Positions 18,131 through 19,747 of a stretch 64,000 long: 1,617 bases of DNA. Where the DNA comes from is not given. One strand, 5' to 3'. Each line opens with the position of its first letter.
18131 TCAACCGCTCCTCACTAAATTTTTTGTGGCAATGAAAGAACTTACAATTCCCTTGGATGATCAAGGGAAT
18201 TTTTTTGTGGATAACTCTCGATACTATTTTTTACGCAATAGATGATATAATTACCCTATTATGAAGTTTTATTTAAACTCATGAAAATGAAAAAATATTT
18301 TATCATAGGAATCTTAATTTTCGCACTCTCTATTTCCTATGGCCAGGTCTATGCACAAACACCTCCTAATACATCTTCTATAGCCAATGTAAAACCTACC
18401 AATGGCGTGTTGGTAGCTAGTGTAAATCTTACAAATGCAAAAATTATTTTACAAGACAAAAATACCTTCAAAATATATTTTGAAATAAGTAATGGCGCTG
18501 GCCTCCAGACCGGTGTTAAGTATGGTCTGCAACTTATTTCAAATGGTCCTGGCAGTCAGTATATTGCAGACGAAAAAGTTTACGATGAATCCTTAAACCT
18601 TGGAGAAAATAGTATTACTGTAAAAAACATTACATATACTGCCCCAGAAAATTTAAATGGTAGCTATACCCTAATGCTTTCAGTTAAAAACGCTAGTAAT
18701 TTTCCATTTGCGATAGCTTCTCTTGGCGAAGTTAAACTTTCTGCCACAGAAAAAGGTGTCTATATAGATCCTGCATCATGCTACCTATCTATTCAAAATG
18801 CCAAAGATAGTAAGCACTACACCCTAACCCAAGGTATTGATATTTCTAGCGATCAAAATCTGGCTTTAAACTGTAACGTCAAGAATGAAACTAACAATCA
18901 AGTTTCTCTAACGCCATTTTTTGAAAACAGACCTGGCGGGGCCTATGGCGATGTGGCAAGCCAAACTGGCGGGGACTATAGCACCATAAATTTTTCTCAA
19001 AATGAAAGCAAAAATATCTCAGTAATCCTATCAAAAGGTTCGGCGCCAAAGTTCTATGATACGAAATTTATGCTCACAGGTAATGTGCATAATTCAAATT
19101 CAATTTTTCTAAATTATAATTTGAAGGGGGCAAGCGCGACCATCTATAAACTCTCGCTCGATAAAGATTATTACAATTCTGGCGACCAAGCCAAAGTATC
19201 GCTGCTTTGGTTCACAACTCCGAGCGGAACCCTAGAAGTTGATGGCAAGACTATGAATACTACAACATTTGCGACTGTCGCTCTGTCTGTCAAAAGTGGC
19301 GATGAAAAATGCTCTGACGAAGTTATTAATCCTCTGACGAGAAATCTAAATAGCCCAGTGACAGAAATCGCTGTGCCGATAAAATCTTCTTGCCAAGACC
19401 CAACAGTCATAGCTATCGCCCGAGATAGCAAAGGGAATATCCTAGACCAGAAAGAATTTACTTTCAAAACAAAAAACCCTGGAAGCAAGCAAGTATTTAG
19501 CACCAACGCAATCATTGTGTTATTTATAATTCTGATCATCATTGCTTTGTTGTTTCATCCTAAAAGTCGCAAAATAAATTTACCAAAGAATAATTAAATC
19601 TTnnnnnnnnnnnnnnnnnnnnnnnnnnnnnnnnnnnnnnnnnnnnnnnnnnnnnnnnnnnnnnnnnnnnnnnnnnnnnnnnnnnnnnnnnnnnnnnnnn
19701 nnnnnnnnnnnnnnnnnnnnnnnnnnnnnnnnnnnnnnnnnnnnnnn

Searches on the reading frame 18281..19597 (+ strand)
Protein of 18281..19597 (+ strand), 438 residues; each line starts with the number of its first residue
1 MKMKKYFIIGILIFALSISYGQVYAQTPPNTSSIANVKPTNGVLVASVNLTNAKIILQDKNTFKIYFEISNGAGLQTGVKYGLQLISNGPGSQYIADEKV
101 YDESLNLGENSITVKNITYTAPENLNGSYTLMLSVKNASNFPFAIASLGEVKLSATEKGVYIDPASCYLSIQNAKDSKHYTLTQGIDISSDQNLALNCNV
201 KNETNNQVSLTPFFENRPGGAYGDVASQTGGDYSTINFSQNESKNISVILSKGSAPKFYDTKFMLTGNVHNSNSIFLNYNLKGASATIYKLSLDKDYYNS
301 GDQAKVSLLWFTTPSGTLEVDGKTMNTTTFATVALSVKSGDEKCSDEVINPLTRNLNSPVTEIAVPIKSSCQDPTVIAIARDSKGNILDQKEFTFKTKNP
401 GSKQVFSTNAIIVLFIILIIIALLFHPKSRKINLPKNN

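Call 3: search_protein_families(library=pfam, proteins=[window:18281-19597:+], max_evalue=1)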
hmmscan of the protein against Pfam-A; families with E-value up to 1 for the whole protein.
window:18281-19597:+ (438 aa): 2 families
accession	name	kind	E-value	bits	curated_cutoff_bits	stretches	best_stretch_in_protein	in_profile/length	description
PF10127.15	RlaP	-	0.13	12.3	23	1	157-189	42-74/249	RNA repair pathway DNA polymerase beta family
PF20579.4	LapA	-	0.14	13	27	0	116-178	18-81/99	LapA domain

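Call 4: search_protein_families(library=ncbifam, proteins=[window:18281-19597:+], max_evalue=1)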
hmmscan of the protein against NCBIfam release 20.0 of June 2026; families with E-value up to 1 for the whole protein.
window:18281-19597:+ (438 aa): 1 family
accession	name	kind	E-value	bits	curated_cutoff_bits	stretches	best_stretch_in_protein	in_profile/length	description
NF033218.1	anchor_AmaP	equivalog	0.055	13.2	55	1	396-431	41-76/166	alkaline shock response membrane anchor protein AmaP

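Call 59: list_cluster_members(proteins=[P0001, window:18281-19594:+, window:20737-22032:+, window:22215-23411:+])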
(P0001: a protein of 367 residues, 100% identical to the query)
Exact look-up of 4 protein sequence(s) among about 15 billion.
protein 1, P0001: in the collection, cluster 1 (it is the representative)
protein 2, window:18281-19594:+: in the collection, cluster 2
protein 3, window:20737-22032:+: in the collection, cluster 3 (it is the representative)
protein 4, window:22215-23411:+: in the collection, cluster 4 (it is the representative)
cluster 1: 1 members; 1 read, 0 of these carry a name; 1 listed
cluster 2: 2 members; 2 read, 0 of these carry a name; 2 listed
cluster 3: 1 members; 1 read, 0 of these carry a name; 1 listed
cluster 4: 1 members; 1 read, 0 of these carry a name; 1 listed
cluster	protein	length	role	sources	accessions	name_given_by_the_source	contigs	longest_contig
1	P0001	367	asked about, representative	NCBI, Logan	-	-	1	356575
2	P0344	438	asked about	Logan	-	-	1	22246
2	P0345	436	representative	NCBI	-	-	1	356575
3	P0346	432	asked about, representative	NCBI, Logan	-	-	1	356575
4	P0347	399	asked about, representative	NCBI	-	-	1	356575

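Call 68: search_solved_structures(query=window:18281-19594:+, max_evalue=1)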
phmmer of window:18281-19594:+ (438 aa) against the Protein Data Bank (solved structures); distinct sequences matched with E-value up to 1: 1.
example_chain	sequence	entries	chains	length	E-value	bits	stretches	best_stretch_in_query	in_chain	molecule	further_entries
5jw9_A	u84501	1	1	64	0.84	11.6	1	338-370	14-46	AF4/FMR2 family member 4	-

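Call 87: search_protein_families(library=padloc, proteins=[window:18281-19594:+], max_evalue=0.01)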
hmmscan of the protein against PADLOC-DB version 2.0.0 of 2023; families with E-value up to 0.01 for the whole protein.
window:18281-19594:+ (438 aa): 0 families
